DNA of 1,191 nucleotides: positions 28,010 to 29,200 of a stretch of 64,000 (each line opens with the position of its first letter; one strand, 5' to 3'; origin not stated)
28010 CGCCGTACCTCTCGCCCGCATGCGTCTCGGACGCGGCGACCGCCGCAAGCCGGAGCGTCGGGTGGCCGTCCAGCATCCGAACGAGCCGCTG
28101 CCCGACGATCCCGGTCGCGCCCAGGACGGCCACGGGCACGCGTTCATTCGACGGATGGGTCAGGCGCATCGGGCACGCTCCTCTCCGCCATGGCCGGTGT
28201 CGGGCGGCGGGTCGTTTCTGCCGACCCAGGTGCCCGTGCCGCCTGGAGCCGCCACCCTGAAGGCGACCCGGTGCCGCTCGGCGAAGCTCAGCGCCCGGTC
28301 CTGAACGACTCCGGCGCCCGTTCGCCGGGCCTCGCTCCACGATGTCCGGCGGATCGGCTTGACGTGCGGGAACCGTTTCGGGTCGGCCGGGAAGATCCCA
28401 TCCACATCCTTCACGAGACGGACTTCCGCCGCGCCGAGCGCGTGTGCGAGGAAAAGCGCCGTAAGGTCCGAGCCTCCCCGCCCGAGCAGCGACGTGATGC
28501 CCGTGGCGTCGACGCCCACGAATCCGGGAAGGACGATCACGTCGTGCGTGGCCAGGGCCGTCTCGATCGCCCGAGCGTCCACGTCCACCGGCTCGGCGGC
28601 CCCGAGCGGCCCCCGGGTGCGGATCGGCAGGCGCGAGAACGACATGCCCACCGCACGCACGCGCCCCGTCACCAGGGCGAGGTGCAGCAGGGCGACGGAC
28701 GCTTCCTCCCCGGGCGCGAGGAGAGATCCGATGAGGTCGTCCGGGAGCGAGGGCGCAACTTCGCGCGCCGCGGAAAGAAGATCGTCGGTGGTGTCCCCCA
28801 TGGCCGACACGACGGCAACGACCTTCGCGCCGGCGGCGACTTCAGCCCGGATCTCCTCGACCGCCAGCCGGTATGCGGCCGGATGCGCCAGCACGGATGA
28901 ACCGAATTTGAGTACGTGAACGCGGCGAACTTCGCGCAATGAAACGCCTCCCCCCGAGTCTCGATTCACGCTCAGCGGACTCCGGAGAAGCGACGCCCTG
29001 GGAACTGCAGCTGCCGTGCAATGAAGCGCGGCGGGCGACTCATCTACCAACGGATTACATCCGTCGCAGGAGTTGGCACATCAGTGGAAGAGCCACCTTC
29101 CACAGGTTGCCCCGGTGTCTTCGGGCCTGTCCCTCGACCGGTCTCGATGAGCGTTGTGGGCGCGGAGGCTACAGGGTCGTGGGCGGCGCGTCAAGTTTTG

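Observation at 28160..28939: Aspartokinase reduced to its catalytic domain and placed under a SAM riboswitch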

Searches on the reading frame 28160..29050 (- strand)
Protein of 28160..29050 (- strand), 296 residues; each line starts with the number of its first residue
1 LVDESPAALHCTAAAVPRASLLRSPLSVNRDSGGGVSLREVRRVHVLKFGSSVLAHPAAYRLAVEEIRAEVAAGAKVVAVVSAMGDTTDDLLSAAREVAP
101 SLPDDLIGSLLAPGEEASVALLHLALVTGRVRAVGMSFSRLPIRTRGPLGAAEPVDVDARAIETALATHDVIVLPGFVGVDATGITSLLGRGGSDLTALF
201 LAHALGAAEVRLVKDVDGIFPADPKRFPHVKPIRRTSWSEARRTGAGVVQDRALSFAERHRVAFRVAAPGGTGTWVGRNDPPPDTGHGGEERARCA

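Call 3: search_protein_families(library=pfam, proteins=[window:28160-29050:-], max_evalue=0.1)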
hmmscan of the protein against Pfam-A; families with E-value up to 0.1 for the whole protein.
window:28160-29050:- (296 aa): 1 family
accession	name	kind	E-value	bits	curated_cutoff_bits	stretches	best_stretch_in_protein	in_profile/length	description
PF00696.33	AA_kinase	-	1e-33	117.5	24.9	1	46-263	4-229/234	Amino acid kinase family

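Call 4: search_protein_families(library=ncbifam, proteins=[window:28160-29050:-], max_evalue=0.1)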
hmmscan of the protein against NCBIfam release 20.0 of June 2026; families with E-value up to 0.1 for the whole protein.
window:28160-29050:- (296 aa): 27 families (the best 25 are shown)
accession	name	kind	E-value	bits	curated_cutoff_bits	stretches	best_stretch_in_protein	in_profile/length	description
NF005154.0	PRK06635.1-2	equivalog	5e-46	157.8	376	1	43-275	3-240/407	aspartate kinase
TIGR00657.1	asp_kinases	subfamily_domain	2e-45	155.7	208.7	2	110-280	109-286/442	aspartate kinase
TIGR00656.1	asp_kin_monofn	equivalog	1.3e-43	149.5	402.25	1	45-267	4-236/407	aspartate kinase, monofunctional class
NF005155.0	PRK06635.1-4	equivalog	1.9e-43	149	346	1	45-268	4-230/407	aspartate kinase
NF005153.0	PRK06635.1-1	equivalog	2.2e-40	138.9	585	1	46-276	5-241/421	aspartate kinase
NF005656.0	PRK07431.1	equivalog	2.8e-37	128.5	657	1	46-276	5-242/587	aspartate kinase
NF005156.0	PRK06635.1-5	equivalog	6.3e-35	120.7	594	1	46-268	5-230/411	aspartate kinase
NF005161.0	PRK06635.2-5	equivalog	2.1e-34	119.1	586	1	44-275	5-240/402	aspartate kinase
NF006068.0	PRK08210.1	equivalog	4.3e-33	115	474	1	44-267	3-234/405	aspartate kinase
NF006459.0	PRK08841.1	equivalog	3.5e-32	111.9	535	1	47-267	8-231/395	aspartate kinase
NF005159.0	PRK06635.2-3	equivalog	1.9e-31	109.4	379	1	46-258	5-227/406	aspartate kinase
NF004938.0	PRK06291.1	equivalog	9.5e-27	93.8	528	2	112-269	127-294/468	aspartate kinase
NF006570.0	PRK09084.1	equivalog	1.3e-24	87.1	455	1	107-278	112-292/452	lysine-sensitive aspartokinase 3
NF006959.0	PRK09436.1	equivalog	3.3e-24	85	726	2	102-265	114-281/819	bifunctional aspartate kinase/homoserine dehydrogenase I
NF005158.0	PRK06635.2-2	equivalog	4.5e-24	85.1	717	1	46-267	5-232/401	aspartate kinase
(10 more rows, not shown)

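Call 6: find_homologous_proteins(query=window:28163-28939:-, max_evalue=0.00001)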
Query window:28163-28939:- (259 aa): 2714 proteins with E <= 0.00001 among 8000 candidates; the best 120 are listed.
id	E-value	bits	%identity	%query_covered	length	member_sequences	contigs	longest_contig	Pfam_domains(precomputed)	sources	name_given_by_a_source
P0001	3.4e-152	523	96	100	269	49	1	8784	PF00696.34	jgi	-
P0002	1.6e-125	436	80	100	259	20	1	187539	PF00696.34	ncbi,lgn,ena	-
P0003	2.0e-125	435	80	100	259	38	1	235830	PF00696.34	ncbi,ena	-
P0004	9.7e-123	427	83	94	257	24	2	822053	PF00696.34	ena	-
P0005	2.0e-122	426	80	100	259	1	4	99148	PF00696.34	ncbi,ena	-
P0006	2.0e-121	422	82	94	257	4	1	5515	PF00696.34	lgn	-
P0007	6.5e-105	368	74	94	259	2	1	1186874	PF00696.34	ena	-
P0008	1.7e-101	357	69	97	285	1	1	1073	PF00696.34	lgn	-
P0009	4.7e-96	339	66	100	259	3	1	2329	PF00696.34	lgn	-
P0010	1.6e-95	338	64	100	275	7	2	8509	PF00696.34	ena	-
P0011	7.3e-94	332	69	92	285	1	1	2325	PF00696.34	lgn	-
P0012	1.5e-93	331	70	90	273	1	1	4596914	PF00696.34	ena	-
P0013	5.5e-93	329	69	92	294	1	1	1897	PF00696.34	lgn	-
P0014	3.5e-92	327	68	94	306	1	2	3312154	PF00696.34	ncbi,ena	-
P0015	7.8e-92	326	68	92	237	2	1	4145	PF00696.34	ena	-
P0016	7.1e-91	322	68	90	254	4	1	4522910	PF00696.34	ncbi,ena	-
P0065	3.2e-78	281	59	97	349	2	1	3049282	PF00696.34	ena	-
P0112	1.9e-74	269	59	91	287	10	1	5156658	PF00696.34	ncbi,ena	-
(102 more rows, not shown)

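Call 7: search_solved_structures(query=window:28163-28939:-, max_evalue=0.001, show_alignments=2)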
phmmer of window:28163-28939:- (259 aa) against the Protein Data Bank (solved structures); distinct sequences matched with E-value up to 0.001: 10.
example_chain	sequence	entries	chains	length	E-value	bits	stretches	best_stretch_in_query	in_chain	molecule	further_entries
5yei_C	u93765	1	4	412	2.7e-28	102.6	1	9-239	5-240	Aspartokinase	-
3aaw_A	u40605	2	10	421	6e-28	101.4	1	9-231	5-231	Aspartokinase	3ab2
3ab4_A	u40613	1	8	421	6.6e-28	101.3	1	9-231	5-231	Aspartokinase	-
3l76_A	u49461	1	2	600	7.9e-22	81.4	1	9-229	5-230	Aspartokinase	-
2j0w_A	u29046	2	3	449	2.4e-13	53.6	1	57-224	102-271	LYSINE-SENSITIVE ASPARTOKINASE 3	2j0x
2cdq_A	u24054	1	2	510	2.8e-13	53.4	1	132-229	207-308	ASPARTOKINASE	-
3c1m_A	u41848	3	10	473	2.1e-10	44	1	72-220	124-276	Probable aspartokinase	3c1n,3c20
2hmf_A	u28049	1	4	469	2.5e-10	43.7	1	72-220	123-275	Probable aspartokinase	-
3tvi_A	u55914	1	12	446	1.6e-05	28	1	133-217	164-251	Aspartokinase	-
7mcd_A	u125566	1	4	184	0.00063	22.8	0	11-68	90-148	AI-designed TIM-barrel F15C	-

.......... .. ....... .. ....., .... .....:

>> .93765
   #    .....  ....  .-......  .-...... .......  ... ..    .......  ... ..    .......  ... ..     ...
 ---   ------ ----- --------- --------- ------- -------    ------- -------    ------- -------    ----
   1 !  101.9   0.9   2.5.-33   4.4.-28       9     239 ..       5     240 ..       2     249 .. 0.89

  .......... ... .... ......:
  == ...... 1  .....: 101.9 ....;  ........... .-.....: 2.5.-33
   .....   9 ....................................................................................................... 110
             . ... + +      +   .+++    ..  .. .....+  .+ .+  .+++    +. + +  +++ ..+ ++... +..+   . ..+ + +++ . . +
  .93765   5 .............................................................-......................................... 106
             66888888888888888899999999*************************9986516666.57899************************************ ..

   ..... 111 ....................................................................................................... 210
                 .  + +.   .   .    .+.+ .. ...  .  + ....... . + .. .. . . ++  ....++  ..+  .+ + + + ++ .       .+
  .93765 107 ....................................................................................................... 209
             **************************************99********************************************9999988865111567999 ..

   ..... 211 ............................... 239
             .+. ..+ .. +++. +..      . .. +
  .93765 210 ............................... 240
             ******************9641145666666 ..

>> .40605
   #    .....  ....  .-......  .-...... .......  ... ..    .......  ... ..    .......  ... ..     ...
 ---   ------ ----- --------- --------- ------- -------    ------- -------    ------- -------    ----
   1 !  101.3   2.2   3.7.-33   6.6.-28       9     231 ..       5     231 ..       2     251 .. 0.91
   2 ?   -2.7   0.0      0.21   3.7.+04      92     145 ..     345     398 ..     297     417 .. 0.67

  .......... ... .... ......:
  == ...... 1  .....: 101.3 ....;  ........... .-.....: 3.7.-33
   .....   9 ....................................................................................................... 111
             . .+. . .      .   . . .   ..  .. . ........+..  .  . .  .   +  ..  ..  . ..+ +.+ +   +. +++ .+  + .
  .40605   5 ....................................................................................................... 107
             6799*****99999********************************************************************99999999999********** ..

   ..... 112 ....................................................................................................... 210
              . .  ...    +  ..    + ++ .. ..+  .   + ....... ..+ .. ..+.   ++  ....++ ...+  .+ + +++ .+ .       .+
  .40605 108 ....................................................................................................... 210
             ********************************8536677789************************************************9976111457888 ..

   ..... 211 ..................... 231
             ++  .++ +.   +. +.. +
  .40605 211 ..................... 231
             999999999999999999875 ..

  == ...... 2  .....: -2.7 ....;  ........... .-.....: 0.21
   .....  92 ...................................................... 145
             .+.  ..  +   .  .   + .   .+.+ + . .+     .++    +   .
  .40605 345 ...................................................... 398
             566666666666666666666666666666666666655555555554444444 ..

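Call 9: find_encoding_contigs(protein=P0016, flank=10000, max_places=2)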
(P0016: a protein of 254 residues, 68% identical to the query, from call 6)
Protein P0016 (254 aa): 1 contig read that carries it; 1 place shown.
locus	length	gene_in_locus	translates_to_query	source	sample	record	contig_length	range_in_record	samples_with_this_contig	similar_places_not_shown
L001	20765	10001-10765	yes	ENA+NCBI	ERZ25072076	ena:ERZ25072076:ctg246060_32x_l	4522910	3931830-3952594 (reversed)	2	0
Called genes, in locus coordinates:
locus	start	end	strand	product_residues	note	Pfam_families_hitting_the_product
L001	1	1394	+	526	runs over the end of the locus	PF16655:PhoD_N, PF09423:PhoD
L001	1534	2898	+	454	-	-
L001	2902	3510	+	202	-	-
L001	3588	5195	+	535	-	PF07732:Cu-oxidase_3, PF00394:Cu-oxidase (faint), PF07731:Cu-oxidase_2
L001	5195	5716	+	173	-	PF13442:Cytochrome_CBB3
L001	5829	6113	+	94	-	PF01197:Ribosomal_L31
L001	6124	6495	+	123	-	PF11969:DcpS_C, PF01230:HIT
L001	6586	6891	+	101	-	PF00253:Ribosomal_S14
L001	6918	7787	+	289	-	PF01261:AP_endonuc_2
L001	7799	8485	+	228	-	-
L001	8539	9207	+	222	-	-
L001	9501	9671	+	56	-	-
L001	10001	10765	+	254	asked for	PF00696:AA_kinase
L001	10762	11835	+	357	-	PF01118:Semialdhyde_dh, PF02774:Semialdhyde_dhC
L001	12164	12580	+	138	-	PF01242:PTPS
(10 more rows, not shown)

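Call 10: find_encoding_contigs(protein=P0112, flank=10000, max_places=2)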
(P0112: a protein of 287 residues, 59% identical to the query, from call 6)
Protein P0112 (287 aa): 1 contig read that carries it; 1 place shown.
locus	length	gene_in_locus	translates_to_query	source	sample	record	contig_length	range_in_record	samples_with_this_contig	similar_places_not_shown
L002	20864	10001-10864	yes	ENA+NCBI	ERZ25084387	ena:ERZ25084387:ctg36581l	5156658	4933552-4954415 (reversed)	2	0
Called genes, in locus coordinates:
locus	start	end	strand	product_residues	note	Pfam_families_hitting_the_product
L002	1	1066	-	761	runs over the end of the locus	PF06452:CBM9_1 (weak), PF19313:DUF5916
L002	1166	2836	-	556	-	PF04389:Peptidase_M28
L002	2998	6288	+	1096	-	PF04151:PPC (faint), PF00082:Peptidase_S8 (weak)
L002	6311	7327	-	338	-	-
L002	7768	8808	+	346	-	PF00561:Abhydrolase_1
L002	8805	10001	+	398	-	PF01053:Cys_Met_Meta_PP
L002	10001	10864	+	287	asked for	PF00696:AA_kinase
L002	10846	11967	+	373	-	PF01118:Semialdhyde_dh, PF02774:Semialdhyde_dhC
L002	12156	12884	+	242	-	PF14808:TMEM164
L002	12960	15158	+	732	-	PF02369:Big_1 (faint), PF04151:PPC (faint), PF07705:CARDB, PF01457:Peptidase_M8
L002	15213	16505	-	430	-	PF00557:Peptidase_M24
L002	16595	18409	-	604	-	PF00246:Peptidase_M14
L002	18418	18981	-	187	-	PF13442:Cytochrome_CBB3 (weak)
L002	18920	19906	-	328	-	-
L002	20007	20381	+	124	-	PF05656:DUF805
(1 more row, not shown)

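Call 16: find_related_loci(query=A1, collection=genome_contigs, flank=6000)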
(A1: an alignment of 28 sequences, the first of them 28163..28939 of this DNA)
Query A1 (259 aa) in genome_contigs; peptide patterns used: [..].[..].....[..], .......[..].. (x = any residue, [..] = any of these).
443 stretches matched a pattern; 392 encode a relative of the query (tblastn E <= 1e-3); the best 80 are kept; 80 distinct loci.
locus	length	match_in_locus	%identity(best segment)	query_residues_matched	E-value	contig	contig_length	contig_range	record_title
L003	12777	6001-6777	98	1-259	4e-160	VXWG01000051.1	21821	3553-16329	MAG: Candidatus Palauibacter irciniicola isolate SB0668_bin_12 NODE_1114_length_21821_cov_24.493109, whole genome shotgu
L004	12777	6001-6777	96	1-259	7e-157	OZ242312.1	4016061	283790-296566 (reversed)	MAG: Gemmatimonadota bacterium isolate 199b9089-fb52-4512-a5e9-bc908b5c825e genome assembly, chromosome: 1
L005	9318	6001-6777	95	1-259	1e-155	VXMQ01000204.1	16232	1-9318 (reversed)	MAG: Candidatus Palauibacter denitrificans isolate SB0661_bin_40 NODE_2723_length_16232_cov_57.944736, whole genome shot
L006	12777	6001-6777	95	1-259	3e-154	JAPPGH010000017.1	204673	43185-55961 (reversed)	MAG: Candidatus Palauibacter rhopaloidicola isolate RHO1_bin_50 NODE_104_length_204673_cov_435.694636, whole genome shot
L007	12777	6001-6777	94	1-259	3e-143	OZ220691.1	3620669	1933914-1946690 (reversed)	MAG: Gemmatimonadota bacterium isolate 1766b9ea-3269-4cc1-97f5-695b05480569 genome assembly, chromosome: 1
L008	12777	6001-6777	80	1-259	1e-124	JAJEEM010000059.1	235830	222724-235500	MAG: Gemmatimonadetes bacterium isolate p16x34bins.34 k141_398138, whole genome shotgun sequence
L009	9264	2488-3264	80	1-259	1e-124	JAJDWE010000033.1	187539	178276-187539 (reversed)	MAG: Gemmatimonadetes bacterium isolate jk18x22bins.97 k141_19379, whole genome shotgun sequence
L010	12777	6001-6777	80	1-259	3e-122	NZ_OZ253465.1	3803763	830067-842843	MAG: Candidatus Palauibacter sp. isolate 5c81fbdf-9277-4adf-92a3-ac9ea19f79ba chromosome 1, complete sequence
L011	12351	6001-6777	79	1-259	2e-122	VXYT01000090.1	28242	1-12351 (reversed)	MAG: Candidatus Palauibacter ramosifaciens isolate SB0670_bin_18 NODE_850_length_28242_cov_23.159187, whole genome shotg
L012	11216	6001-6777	79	1-259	3e-121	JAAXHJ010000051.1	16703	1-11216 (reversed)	MAG: Candidatus Palauibacter poriticola isolate Plut_88886 unfiltered_Plut_88886_genomic_contig_889707, whole genome sho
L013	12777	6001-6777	78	1-259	3e-120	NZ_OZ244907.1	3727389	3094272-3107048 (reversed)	MAG: Candidatus Palauibacter sp. isolate c5de0401-b7dc-4d82-98b5-efbda7d568cc chromosome 1, complete sequence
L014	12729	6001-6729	81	1-243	4e-119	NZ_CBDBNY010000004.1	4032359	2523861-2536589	MAG: Candidatus Palauibacter sp. isolate 9c20def5-05d6-4f68-ae38-90b01f08d4a3 contig_3, whole genome shotgun sequence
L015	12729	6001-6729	81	1-243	1e-118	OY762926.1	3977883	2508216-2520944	MAG: Gemmatimonadota bacterium isolate 6e3ee631-f785-49ea-85f7-2f24cfa146af genome assembly, chromosome: 1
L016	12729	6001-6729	68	2-245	1e-93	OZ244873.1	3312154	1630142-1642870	MAG: Longimicrobiales bacterium isolate 10f198b5-b321-4610-bb1c-f943e6237064 genome assembly, chromosome: 1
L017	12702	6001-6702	68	7-240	2e-91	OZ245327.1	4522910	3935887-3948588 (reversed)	MAG: Longimicrobiales bacterium isolate a868c1f5-20c0-43c7-9325-8e090fe4a492 genome assembly, chromosome: 1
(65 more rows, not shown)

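Call 29: search_protein_representatives(protein=window:28163-28939:-)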
Query: 259 residues. Proteins with E-value up to 0.001 (for the whole library): 12137; up to 1e-10: 4694; up to 1e-30: 357. The best 150 are listed.
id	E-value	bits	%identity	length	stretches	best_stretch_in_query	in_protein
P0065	1.0e-78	280.9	59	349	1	5-254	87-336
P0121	3.6e-73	262.7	61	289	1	8-240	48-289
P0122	1.9e-64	234.1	52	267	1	5-239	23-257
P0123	3.1e-63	230.2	52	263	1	6-247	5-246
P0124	1.2e-60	221.7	62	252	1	4-197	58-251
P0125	9.1e-51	189.3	57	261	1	43-223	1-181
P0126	4.5e-49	183.8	60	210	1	83-241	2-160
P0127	4.6e-49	183.7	47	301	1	5-244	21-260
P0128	7.9e-49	183.0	49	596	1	5-242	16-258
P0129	1.1e-48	182.6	47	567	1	7-242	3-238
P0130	1.4e-48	182.2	49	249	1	5-241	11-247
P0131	1.4e-47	178.9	52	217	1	44-246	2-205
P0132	1.5e-47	178.8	70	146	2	74-161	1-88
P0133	3.4e-47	177.6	51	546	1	9-241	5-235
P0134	5.7e-47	176.9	47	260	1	4-242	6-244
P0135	4.0e-46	174.1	43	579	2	5-248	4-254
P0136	1.1e-45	172.7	49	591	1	7-243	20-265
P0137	3.4e-45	171.1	47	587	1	4-242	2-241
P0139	1.7e-44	168.8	45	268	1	7-241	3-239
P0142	3.3e-44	167.8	45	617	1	5-251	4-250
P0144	6.6e-44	166.9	48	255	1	7-242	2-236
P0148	5.8e-43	163.8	48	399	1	6-241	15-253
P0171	2.3e-40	155.3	42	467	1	7-250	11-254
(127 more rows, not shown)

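Call 30: search_protein_families(library=pfam, proteins=[P0128, P0129, P0133, P0135, P0142, P0148, P0171, P0130, P0139, P0065], max_evalue=0.001)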
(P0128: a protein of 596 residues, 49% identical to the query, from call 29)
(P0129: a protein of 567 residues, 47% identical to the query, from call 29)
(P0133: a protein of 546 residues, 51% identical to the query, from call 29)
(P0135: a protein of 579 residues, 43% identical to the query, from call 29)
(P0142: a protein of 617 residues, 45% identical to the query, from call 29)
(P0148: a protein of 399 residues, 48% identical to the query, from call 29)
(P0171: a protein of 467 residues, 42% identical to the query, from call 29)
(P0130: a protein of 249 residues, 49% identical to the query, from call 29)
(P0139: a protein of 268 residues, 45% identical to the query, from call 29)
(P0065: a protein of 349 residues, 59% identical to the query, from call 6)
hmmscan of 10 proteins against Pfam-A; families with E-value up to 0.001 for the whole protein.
P0128 (596 aa): 3 families
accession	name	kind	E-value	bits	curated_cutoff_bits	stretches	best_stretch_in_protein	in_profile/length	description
PF00742.24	Homoserine_dh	-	8.4e-54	182.4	22.9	1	396-573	1-173/173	Homoserine dehydrogenase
PF00696.33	AA_kinase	-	3.2e-34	119.1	24.9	1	18-221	2-202/234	Amino acid kinase family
PF03447.22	NAD_binding_3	-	3.3e-17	63.7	24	1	278-387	1-115/116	Homoserine dehydrogenase, NAD binding domain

P0129 (567 aa): 3 families
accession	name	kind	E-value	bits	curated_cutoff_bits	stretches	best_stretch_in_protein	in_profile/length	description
PF00742.24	Homoserine_dh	-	5.4e-45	153.8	22.9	1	375-549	1-172/173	Homoserine dehydrogenase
PF00696.33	AA_kinase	-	4.5e-33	115.4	24.9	1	3-217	2-225/234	Amino acid kinase family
PF03447.22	NAD_binding_3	-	2.4e-11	44.8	24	1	257-363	1-112/116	Homoserine dehydrogenase, NAD binding domain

P0133 (546 aa): 4 families
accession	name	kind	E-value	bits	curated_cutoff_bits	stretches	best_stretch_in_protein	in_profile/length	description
PF00742.24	Homoserine_dh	-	2.2e-44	151.8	22.9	1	371-540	6-173/173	Homoserine dehydrogenase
PF00696.33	AA_kinase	-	3.9e-34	118.8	24.9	1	3-222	2-232/234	Amino acid kinase family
PF03447.22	NAD_binding_3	-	1.1e-21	78.2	24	1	255-360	1-115/116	Homoserine dehydrogenase, NAD binding domain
PF03435.24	Sacchrp_dh_NADP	-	0.0002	22.1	25.1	0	251-337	1-100/129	Saccharopine dehydrogenase NADP binding domain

P0135 (579 aa): 4 families
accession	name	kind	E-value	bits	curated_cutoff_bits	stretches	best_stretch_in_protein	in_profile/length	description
PF00742.24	Homoserine_dh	-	4.2e-33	115.1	22.9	1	385-555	1-173/173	Homoserine dehydrogenase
PF00696.33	AA_kinase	-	7.2e-29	101.6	24.9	1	5-188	1-185/234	Amino acid kinase family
PF03447.22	NAD_binding_3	-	3.1e-20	73.5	24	1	268-374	1-113/116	Homoserine dehydrogenase, NAD binding domain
PF03435.24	Sacchrp_dh_NADP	-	4.2e-05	24.3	25.1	1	266-369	3-120/129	Saccharopine dehydrogenase NADP binding domain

P0142 (617 aa): 4 families
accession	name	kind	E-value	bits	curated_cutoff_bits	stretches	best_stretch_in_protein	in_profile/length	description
PF00696.33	AA_kinase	-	7.7e-36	124.4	24.9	1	6-225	2-229/234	Amino acid kinase family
PF01546.33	Peptidase_M20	-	8.9e-22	78.4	24.6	1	334-598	2-203/206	Peptidase family M20/M25/M40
PF07687.19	M20_dimer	-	1.7e-15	57.3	21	1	430-521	5-95/107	Peptidase dimerisation domain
PF04389.22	Peptidase_M28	-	0.00021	21.5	21.3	1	329-401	12-75/193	Peptidase family M28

P0148 (399 aa): 2 families
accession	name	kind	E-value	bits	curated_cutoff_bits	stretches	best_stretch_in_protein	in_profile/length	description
PF00696.33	AA_kinase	-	6.4e-34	118.1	24.9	1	16-235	2-227/234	Amino acid kinase family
PF03447.22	NAD_binding_3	-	2.1e-16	61.1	24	1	274-381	1-113/116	Homoserine dehydrogenase, NAD binding domain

P0171 (467 aa): 3 families
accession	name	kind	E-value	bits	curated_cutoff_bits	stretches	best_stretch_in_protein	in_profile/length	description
PF00696.33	AA_kinase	-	1.1e-32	114.1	24.9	1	11-209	2-202/234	Amino acid kinase family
PF00742.24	Homoserine_dh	-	9.6e-26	91.1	22.9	1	383-464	1-83/173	Homoserine dehydrogenase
PF03447.22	NAD_binding_3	-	7.5e-17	62.5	24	1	265-372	1-113/116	Homoserine dehydrogenase, NAD binding domain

P0130 (249 aa): 1 family
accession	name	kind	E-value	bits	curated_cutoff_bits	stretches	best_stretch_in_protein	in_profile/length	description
PF00696.33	AA_kinase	-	3.1e-34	119.2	24.9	1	13-235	2-233/234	Amino acid kinase family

P0139 (268 aa): 1 family
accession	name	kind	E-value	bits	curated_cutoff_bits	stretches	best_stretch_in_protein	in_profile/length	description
PF00696.33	AA_kinase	-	4.1e-32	112.2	24.9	1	4-221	3-227/234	Amino acid kinase family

P0065 (349 aa): 1 family
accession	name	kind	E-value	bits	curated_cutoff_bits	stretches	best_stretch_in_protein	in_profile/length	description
PF00696.33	AA_kinase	-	6.8e-30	105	24.9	1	89-311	2-232/234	Amino acid kinase family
